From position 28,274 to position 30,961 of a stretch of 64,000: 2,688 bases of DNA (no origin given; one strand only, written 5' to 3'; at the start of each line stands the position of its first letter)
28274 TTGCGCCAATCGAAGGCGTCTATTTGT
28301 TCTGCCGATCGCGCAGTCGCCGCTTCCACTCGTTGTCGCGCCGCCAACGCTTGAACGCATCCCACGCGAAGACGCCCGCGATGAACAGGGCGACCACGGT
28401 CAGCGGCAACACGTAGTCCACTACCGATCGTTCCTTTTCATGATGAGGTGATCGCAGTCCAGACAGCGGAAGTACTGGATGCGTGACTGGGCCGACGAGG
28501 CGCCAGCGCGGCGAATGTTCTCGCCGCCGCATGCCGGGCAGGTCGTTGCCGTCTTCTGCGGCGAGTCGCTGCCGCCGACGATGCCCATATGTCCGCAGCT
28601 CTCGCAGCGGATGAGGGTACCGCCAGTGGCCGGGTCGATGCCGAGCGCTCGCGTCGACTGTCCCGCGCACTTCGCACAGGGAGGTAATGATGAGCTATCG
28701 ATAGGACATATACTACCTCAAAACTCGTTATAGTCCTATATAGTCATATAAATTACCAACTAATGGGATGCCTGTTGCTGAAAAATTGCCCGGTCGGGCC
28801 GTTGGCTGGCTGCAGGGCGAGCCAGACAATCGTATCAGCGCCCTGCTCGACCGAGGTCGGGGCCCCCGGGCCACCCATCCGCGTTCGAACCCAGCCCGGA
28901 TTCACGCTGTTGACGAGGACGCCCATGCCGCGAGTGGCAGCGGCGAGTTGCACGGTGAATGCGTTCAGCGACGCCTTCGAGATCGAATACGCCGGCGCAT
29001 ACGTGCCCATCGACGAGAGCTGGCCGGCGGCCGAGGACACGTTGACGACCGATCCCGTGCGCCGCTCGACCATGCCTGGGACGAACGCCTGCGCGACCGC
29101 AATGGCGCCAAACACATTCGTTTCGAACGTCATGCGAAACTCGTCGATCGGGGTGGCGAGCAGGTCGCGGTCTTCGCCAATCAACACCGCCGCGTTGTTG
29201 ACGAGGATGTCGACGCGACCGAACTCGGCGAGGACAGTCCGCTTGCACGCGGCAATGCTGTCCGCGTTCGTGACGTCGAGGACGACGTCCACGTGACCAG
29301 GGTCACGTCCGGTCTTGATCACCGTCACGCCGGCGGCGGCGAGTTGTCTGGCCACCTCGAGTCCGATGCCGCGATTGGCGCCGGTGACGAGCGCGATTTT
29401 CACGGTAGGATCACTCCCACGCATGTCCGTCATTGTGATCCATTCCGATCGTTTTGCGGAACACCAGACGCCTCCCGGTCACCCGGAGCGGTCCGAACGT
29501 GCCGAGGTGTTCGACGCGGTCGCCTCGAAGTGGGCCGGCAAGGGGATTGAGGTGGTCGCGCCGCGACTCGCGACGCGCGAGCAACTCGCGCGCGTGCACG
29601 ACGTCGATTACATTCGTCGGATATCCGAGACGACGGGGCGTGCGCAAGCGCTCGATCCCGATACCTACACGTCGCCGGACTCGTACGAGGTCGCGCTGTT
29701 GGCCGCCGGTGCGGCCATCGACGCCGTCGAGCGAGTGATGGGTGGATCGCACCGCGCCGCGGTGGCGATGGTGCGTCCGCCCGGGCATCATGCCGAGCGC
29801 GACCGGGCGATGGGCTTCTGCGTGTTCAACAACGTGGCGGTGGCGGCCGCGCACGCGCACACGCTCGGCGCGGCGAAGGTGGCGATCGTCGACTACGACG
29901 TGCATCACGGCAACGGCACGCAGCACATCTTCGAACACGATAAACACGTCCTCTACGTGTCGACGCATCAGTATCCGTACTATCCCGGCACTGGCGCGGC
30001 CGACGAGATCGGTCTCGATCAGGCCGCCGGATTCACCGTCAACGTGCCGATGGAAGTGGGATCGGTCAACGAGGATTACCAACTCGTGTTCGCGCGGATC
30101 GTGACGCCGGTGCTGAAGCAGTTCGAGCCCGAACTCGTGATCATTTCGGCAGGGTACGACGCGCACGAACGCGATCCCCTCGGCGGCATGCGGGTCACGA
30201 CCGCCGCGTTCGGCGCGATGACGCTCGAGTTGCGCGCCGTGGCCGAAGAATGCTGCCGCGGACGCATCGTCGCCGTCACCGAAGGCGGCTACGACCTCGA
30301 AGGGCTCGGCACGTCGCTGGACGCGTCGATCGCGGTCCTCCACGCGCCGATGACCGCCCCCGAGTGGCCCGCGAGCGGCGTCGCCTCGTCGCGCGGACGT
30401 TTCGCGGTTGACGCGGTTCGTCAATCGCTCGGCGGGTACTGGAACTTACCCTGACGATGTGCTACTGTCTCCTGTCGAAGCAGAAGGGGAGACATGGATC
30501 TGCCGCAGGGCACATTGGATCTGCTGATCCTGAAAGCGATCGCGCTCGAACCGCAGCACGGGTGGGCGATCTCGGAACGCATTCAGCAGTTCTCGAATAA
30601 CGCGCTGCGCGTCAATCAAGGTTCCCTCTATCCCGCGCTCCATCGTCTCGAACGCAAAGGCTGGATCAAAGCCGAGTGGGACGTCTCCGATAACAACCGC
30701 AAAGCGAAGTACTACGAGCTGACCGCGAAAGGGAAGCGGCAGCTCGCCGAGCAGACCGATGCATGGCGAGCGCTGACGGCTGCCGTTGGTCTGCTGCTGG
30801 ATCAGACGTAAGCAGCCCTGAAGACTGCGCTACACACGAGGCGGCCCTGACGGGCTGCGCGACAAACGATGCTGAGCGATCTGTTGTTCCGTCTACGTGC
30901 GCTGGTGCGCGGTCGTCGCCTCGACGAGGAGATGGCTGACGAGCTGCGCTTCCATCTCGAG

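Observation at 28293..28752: Hidden four-CxxC zinc-ribbon ORF with no canonical start, a 4-codon uORF in +1 relation, a coupled micro-TM ORF and the most AT-rich stretch of the window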

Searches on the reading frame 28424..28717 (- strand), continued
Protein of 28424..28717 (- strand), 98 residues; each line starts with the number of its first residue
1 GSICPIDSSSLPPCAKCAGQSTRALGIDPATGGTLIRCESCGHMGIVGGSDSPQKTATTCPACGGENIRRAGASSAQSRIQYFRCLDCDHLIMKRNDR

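Call 66: search_protein_families(library=ncbifam, proteins=[window:28424-28717:-, P0012, P0034, P0043], max_evalue=0.1)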
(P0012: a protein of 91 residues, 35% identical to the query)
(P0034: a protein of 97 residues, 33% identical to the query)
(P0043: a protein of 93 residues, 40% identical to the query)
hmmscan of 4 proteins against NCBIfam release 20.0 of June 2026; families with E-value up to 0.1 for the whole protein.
seq(98 aa): 11 families
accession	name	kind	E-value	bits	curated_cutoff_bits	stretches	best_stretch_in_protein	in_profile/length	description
NF047912.1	ECs_2282_CxxC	subfamily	1e-06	28.5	37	1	59-95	4-40/60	ECs_2282 family putative zinc-binding protein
TIGR02605.1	CxxC_CxxC_SSSS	subfamily_domain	3.1e-05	23.9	31.3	1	37-71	7-40/52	FmdB family zinc ribbon protein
NF050000.1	IS1_IS1595_Zn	domain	5.5e-05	23.6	28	1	60-90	1-29/34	IS1/IS1595 family N-terminal zinc-binding domain-containing protein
NF048018.1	IS256_N_4Cys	domain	0.00011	22.8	27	1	59-89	1-28/31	transposase-like zinc-binding domain-containing protein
TIGR03655.1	anti_R_Lar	subfamily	0.0056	17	39.6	1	59-89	3-35/55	Lar family restriction alleviation protein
NF011481.0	PRK14890.1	equivalog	0.0072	16.3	61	1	37-88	11-56/61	putative Zn-ribbon RNA-binding protein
TIGR02098.1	MJ0042_CXXC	domain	0.015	15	20.9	0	32-43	23-33/38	MJ0042-type zinc finger domain-containing protein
NF041909.1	HVO_2753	equivalog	0.027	14.4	80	0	38-89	12-55/59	HVO_2753 family zinc finger protein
NF001976.0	PRK00762.1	equivalog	0.036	13.9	146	1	36-70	71-105/124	hydrogenase maturation nickel metallochaperone HypA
NF033558.1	transpos_IS1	equivalog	0.056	13.4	100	1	60-91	1-30/199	IS1 family transposase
NF049972.1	CRISPR_Cas12f2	exception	0.056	12.2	450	1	52-90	468-503/524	type V CRISPR-associated effector Cas12f2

P0012 (91 aa): 12 families
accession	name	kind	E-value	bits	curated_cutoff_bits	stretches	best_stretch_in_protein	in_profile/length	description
NF047912.1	ECs_2282_CxxC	subfamily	2.9e-07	30.3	37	2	8-37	5-35/60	ECs_2282 family putative zinc-binding protein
TIGR03655.1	anti_R_Lar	subfamily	1.5e-05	25.2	39.6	1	55-83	3-35/55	Lar family restriction alleviation protein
TIGR02605.1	CxxC_CxxC_SSSS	subfamily_domain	8.2e-05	22.6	31.3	1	31-67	7-40/52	FmdB family zinc ribbon protein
NF050000.1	IS1_IS1595_Zn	domain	9.4e-05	22.9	28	1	56-84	1-29/34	IS1/IS1595 family N-terminal zinc-binding domain-containing protein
NF048018.1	IS256_N_4Cys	domain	0.00043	20.9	27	1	55-84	1-29/31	transposase-like zinc-binding domain-containing protein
NF033558.1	transpos_IS1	equivalog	0.001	19.1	100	0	8-50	1-42/199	IS1 family transposase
NF041374.1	GDCCVxC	domain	0.0034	17.6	40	0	55-85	4-33/58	GDCCVxC domain-containing (seleno)protein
NF033497.1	rubre_like_arch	subfamily_domain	0.0043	16.7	32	1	49-70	12-32/34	rubrerythrin-like domain-containing protein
NF053663.1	RPWMISH_prot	domain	0.0055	17.4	120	1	31-69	7-43/115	RPWMISH domain-containing protein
NF011481.0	PRK14890.1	equivalog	0.035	14.1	61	0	28-60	26-57/61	putative Zn-ribbon RNA-binding protein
NF033517.1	transpos_IS66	equivalog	0.084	11.9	180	0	44-70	16-42/387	IS66 family transposase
NF047723.1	TransFacS4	equivalog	0.086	13.4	120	0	8-38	63-89/90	transcription factor S4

P0034 (97 aa): 7 families
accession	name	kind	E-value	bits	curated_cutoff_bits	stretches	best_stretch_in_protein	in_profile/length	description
NF047912.1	ECs_2282_CxxC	subfamily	1.4e-05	24.9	37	1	8-43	5-40/60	ECs_2282 family putative zinc-binding protein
NF041205.1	VdcD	equivalog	0.00069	19.4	30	1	8-51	1-44/70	non-oxidative hydroxyarylic acid decarboxylases subunit D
TIGR01384.1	TFS_arch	equivalog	0.0035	18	64.75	1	6-42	62-99/101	transcription factor S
TIGR04165.1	methano_modCys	hypoth_equivalog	0.0097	16.2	60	1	7-43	9-49/50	TIGR04165 family Cys-rich peptide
TIGR02605.1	CxxC_CxxC_SSSS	subfamily_domain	0.052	13.6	31.3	0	32-66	7-40/52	FmdB family zinc ribbon protein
NF045722.1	c3_cytochr_TmcA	equivalog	0.062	13.2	114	1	28-83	55-110/125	acidic tetraheme cytochrome c3 TmcA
NF041374.1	GDCCVxC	domain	0.065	13.5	40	0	7-39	4-33/58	GDCCVxC domain-containing (seleno)protein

P0043 (93 aa): 14 families
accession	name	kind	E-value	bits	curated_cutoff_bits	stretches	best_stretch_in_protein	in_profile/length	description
NF047912.1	ECs_2282_CxxC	subfamily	7.1e-07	29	37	1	6-42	4-41/60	ECs_2282 family putative zinc-binding protein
NF050000.1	IS1_IS1595_Zn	domain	2.5e-06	27.9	28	1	54-82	1-29/34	IS1/IS1595 family N-terminal zinc-binding domain-containing protein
NF033558.1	transpos_IS1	equivalog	2.7e-05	24.2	100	1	54-83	1-30/199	IS1 family transposase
TIGR04165.1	methano_modCys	hypoth_equivalog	8.1e-05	22.8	60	1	5-40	8-48/50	TIGR04165 family Cys-rich peptide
TIGR01384.1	TFS_arch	equivalog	0.00011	22.9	64.75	1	5-39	62-98/101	transcription factor S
NF048018.1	IS256_N_4Cys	domain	0.00042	20.9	27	1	53-81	1-28/31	transposase-like zinc-binding domain-containing protein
NF041205.1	VdcD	equivalog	0.00062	19.6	30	1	7-43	1-38/70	non-oxidative hydroxyarylic acid decarboxylases subunit D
NF041374.1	GDCCVxC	domain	0.00068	19.8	40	0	6-37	4-33/58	GDCCVxC domain-containing (seleno)protein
NF047723.1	TransFacS4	equivalog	0.001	19.5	120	0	5-38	61-90/90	transcription factor S4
NF049972.1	CRISPR_Cas12f2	exception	0.0064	15.3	450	0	5-39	474-506/524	type V CRISPR-associated effector Cas12f2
TIGR02605.1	CxxC_CxxC_SSSS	subfamily_domain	0.0084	16.2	31.3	0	2-18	22-40/52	FmdB family zinc ribbon protein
NF041913.1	HVO_2142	equivalog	0.012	15.4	90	1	51-81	11-40/48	HVO_2142 family zinc finger protein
NF003058.0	PRK03976.1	equivalog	0.031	14.2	87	0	2-40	34-66/91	50S ribosomal protein L37ae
NF001669.0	PRK00432.1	equivalog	0.056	13.4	54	0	3-12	25-34/58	30S ribosomal protein S27ae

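Call 67: search_protein_families(library=padloc, proteins=[window:28424-28717:-, P0012, P0034, P0043], max_evalue=0.1)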
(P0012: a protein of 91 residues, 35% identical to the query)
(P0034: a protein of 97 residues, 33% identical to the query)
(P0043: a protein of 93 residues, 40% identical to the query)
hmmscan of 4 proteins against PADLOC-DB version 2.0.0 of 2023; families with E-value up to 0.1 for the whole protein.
seq(98 aa): 1 family
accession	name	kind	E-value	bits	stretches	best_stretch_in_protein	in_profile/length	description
PDLC04548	PDC-M26B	-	0.039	10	1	54-93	777-817/857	-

P0012 (91 aa): 2 families
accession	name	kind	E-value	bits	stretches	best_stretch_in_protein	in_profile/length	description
PDLC01691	Cas12f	-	0.0067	14.4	1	23-74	282-327/332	CAS-V-F; effector__SPE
PDLC04548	PDC-M26B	-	0.097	8.7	0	8-40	783-817/857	-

P0034 (97 aa): 0 families

P0043 (93 aa): 4 families
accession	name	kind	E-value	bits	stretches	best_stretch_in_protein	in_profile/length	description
PDLC04548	PDC-M26B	-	0.016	11.3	1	52-85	781-817/857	-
PDLC01691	Cas12f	-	0.042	11.8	0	4-37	288-314/332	CAS-V-F; effector__SPE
PDLC00933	Cas12u4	-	0.049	10.5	1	48-84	393-425/488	Cas12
PDLC00932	Cas12u3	-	0.052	10.9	0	52-82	347-373/398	Cas12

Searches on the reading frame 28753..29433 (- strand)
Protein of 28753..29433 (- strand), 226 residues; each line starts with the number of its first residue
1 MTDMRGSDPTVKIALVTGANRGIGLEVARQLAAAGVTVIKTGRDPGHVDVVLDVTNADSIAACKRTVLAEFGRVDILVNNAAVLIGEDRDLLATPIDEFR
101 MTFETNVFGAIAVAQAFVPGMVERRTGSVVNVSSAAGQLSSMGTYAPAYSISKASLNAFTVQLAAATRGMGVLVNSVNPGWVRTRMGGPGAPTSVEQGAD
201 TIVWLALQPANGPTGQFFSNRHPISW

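Call 6: search_protein_families(library=pfam, proteins=[window:28753-29433:-], max_evalue=1)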
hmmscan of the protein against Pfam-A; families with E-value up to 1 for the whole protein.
window:28753-29433:- (226 aa): 7 families
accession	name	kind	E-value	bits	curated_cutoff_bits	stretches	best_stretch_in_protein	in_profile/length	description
PF00106.31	adh_short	-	2e-38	132.3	26.6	1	12-187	1-187/195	short chain dehydrogenase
PF13561.12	adh_short_C2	-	2.1e-33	116.3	27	1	18-187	1-181/236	Enoyl-(Acyl carrier protein) reductase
PF08659.16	KR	-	1.6e-06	28.6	22.6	2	51-180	59-176/180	KR domain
PF01370.27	Epimerase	-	0.0018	18.2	20.9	1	14-134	1-115/240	NAD dependent epimerase/dehydratase family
PF04321.23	RmlD_sub_bind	-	0.021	14.3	27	1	15-82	4-60/287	RmlD substrate binding domain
PF13602.12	ADH_zinc_N_2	-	0.14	13.6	27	1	42-90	18-67/134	Zinc-binding dehydrogenase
PF13460.12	NAD_binding_10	-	0.15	12.4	27.2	1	18-58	1-42/184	NAD(P)H-binding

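Call 10: find_related_loci(query=window:28756-29433:-, collection=genome_contigs, flank=6000)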
Query window:28756-29433:- (226 aa) in genome_contigs; peptide patterns used: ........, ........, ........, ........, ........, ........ (x = any residue, [..] = any of these).
599 stretches matched a pattern (row limit reached: there are more); 452 encode a relative of the query (tblastn E <= 1e-3); the best 80 are kept; 80 distinct loci.
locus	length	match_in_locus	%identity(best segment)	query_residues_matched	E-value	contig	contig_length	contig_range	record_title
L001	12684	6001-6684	62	13-226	5e-85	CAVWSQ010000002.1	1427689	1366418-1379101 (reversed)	MAG: uncultured Acidobacteriota bacterium isolate MFD04944.bin.1.4 genome assembly, contig: contig_18582, whole genome s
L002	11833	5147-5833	61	12-226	1e-81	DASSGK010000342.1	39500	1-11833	MAG TPA_asm: Vicinamibacterales bacterium isolate SMAG_U1031 k141_320970, whole genome shotgun sequence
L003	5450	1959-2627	62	12-226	2e-79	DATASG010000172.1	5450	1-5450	MAG TPA_asm: Vicinamibacterales bacterium isolate SMAG_U5514 k141_5414764, whole genome shotgun sequence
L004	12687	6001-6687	56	13-226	3e-77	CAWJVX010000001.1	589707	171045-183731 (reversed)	MAG: uncultured Gemmatimonadales bacterium isolate MFD09206.bin.1.39 genome assembly, contig: contig_10090, whole genome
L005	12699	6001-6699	55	9-226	3e-76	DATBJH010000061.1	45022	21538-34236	MAG TPA_asm: Gemmatimonadales bacterium isolate SMAG_U3915 k141_908561, whole genome shotgun sequence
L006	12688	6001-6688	69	12-226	9e-73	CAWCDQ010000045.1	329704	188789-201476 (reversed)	MAG: uncultured Acidobacteriota bacterium isolate MFD03975.bin.2.34 genome assembly, contig: contig_87996, whole genome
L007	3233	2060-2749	53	12-226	6e-72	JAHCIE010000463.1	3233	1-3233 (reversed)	MAG: Anaerolineae bacterium isolate TGS_CHL1 CHL1_463, whole genome shotgun sequence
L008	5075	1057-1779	53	1-226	3e-68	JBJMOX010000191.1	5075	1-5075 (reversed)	MAG: Gemmatimonadales bacterium isolate H1_18_all_fractions_conc_3_68_14 k255_3162711, whole genome shotgun sequence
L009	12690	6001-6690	49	12-226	1e-66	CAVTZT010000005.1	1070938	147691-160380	MAG: uncultured Chloroflexia bacterium isolate MFD04408.bin.2.42 genome assembly, contig: contig_17730, whole genome sho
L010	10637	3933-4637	51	7-226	4e-66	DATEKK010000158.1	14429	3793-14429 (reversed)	MAG TPA_asm: Gemmatimonadaceae bacterium isolate SMAG_U8888 k141_1511260, whole genome shotgun sequence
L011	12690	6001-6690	49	12-226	2e-63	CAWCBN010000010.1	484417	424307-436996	MAG: uncultured Chloroflexia bacterium isolate MFD03899.bin.2.26 genome assembly, contig: contig_34524, whole genome sho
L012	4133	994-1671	50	13-226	5e-63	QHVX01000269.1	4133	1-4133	MAG: Acidobacteria bacterium isolate gp7 AA11 14_1009_16_40cm_scaffold_111250_curated, whole genome shotgun sequence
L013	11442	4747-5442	50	12-226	6e-63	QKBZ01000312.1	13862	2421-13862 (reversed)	MAG: Beggiatoa sp. isolate SZUA-411 scaffold_13777, whole genome shotgun sequence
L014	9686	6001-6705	48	8-226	5e-63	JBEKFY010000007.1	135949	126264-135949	MAG: Anaerolineales bacterium isolate SPRUCE 240 SPRUCE_240_7, whole genome shotgun sequence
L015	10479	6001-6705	49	10-226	1e-62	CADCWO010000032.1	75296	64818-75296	uncultured Synechococcales cyanobacterium isolate AVDCRST_MAG81 genome assembly, contig: NODE12, whole genome shotgun se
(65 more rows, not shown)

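Call 36: find_homologous_proteins(query=window:28756-29433:-, max_evalue=1e-40)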
Query window:28756-29433:- (226 aa): 4756 proteins with E <= 1e-40 among 8000 candidates; the best 120 are listed.
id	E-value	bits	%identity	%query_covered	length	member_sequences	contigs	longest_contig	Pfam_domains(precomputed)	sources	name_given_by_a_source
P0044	1.7e-133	461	100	96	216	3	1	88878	PF08659.17,PF13561.13,PF00106.32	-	-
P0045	1.1e-99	351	73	100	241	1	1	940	PF08659.17,PF13561.13,PF00106.32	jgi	jgi:NAD(P)-dependent dehydrogenase (short-subunit alcohol dehydrogenase family)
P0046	1.4e-96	340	72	98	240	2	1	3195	PF08659.17,PF13561.13,PF00106.32,PF01370.28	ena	-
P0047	1.9e-96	340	71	99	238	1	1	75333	PF08659.17,PF13561.13,PF00106.32,PF01370.28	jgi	jgi:NAD(P)-dependent dehydrogenase (short-subunit alcohol dehydrogenase family)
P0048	3.9e-96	339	72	99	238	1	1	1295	PF08659.17,PF13561.13,PF00106.32,PF01370.28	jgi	jgi:NAD(P)-dependent dehydrogenase (short-subunit alcohol dehydrogenase family)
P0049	4.3e-96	339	73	96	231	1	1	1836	PF08659.17,PF13561.13,PF00106.32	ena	-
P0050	5.1e-95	335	73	96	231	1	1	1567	PF08659.17,PF13561.13,PF00106.32,PF01370.28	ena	-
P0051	5.6e-95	335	71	100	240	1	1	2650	PF08659.17,PF13561.13,PF00106.32,PF01370.28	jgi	jgi:NAD(P)-dependent dehydrogenase (short-subunit alcohol dehydrogenase family)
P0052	1.8e-94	333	73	96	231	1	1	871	PF08659.17,PF13561.13,PF00106.32,PF01370.28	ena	-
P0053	2.4e-94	333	69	100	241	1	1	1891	PF08659.17,PF13561.13,PF00106.32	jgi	-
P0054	3.5e-94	333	73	95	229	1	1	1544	PF08659.17,PF13561.13,PF00106.32,PF01370.28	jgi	jgi:NAD(P)-dependent dehydrogenase (short-subunit alcohol dehydrogenase family)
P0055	4.5e-94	332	67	100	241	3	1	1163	PF08659.17,PF13561.13,PF00106.32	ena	-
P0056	1.4e-93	331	69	100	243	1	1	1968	PF08659.17,PF13561.13,PF00106.32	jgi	jgi:NAD(P)-dependent dehydrogenase (short-subunit alcohol dehydrogenase family)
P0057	1.4e-92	327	73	96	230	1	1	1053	PF08659.17,PF13561.13,PF00106.32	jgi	jgi:NAD(P)-dependent dehydrogenase (short-subunit alcohol dehydrogenase family)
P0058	2.4e-92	327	67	100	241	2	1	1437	PF08659.17,PF13561.13,PF00106.32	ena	-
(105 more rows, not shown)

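Call 37: list_cluster_members(proteins=[P0044, P0001])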
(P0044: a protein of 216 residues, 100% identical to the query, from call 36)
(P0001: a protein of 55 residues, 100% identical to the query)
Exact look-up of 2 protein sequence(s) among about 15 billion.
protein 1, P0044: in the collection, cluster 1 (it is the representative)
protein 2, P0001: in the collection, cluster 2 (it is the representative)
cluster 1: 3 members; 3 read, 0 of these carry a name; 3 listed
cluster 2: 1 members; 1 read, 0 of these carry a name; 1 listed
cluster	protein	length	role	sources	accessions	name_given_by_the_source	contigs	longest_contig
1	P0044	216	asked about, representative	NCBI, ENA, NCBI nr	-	-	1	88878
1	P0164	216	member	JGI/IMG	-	-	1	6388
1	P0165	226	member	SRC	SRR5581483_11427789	-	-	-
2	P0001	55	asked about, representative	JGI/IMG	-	-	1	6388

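Call 38: find_encoding_contigs(protein=P0164, flank=6000)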
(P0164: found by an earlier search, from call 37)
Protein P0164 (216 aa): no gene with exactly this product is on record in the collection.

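Call 64: find_encoding_contigs(protein=P0047, flank=5000, max_places=2)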
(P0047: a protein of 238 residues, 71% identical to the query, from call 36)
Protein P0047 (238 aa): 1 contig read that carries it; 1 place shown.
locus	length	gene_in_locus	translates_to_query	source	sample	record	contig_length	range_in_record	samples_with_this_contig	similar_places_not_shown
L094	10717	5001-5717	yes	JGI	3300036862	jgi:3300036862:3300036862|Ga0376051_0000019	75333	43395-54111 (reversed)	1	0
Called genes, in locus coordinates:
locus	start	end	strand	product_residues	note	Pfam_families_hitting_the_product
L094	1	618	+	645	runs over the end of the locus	PF13432:TPR_16, PF13432:TPR_16, PF14559:TPR_19, PF07719:TPR_2 (weak), PF13414:TPR_11, PF13424:TPR_12, PF13414:TPR_11, PF14559:TPR_19, +14 more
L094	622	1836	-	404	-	PF07690:MFS_1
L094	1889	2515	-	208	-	-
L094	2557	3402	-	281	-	PF00561:Abhydrolase_1, PF12697:Abhydrolase_6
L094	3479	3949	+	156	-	-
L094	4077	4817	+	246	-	PF21321:HTH_66, PF04255:DUF433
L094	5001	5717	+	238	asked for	PF00106:adh_short, PF01370:Epimerase (faint), PF08659:KR, PF13561:adh_short_C2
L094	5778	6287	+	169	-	PF12867:DinB_2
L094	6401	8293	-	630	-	PF04290:DctQ, PF06808:DctM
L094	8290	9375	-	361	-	PF03480:DctP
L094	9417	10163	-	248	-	-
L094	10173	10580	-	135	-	-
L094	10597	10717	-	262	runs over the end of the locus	PF01774:UreD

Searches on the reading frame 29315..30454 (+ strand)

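Call 6: search_protein_families(library=pfam, proteins=[window:29315-30454:+], max_evalue=1)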
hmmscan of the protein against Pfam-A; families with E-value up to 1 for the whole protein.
window:29315-30454:+ (379 aa): 2 families
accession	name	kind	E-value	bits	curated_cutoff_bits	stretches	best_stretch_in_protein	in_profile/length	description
PF00850.24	Hist_deacetyl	-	1.2e-94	317.4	27.9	1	56-341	1-297/298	Histone deacetylase domain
PF19534.4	DUF6059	-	0.037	14.9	27.3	1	47-59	29-38/56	Family of unknown function (DUF6059)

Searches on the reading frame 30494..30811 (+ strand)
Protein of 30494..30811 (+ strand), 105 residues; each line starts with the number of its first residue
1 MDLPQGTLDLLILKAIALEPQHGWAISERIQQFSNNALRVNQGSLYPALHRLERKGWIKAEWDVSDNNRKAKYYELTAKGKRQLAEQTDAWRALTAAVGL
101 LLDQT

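Call 61: find_encoding_contigs(protein=window:30494-30811:+, flank=4000, max_places=4)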
Protein window:30494-30811:+ (105 aa): 2 contigs read that carry it; 2 places shown.
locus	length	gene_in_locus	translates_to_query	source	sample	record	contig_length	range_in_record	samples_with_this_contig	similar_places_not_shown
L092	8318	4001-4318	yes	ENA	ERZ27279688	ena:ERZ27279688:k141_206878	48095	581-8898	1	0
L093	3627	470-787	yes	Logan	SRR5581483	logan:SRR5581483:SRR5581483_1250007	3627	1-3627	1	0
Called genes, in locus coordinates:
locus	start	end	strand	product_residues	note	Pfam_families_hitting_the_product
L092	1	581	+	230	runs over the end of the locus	PF04028:DUF374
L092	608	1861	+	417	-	PF07690:MFS_1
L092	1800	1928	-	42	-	-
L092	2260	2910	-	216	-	PF00106:adh_short, PF08659:KR (faint), PF13561:adh_short_C2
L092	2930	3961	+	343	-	PF00850:Hist_deacetyl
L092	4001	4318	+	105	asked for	PF03551:PadR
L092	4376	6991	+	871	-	PF12704:MacB_PCD, PF02687:FtsX, PF12704:MacB_PCD, PF02687:FtsX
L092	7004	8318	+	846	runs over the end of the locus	PF00133:tRNA-synt_1, PF01406:tRNA-synt_1e (faint), PF01921:tRNA-synt_1f (faint), PF09334:tRNA-synt_1g, PF13603:tRNA-synt_1_2, PF00133:tRNA-synt_1, PF09334:tRNA-synt_1g, PF08264:Anticodon_1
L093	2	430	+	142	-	?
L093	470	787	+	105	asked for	PF03551:PadR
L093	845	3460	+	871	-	PF12704:MacB_PCD, PF02687:FtsX, PF12704:MacB_PCD, PF02687:FtsX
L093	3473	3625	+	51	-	?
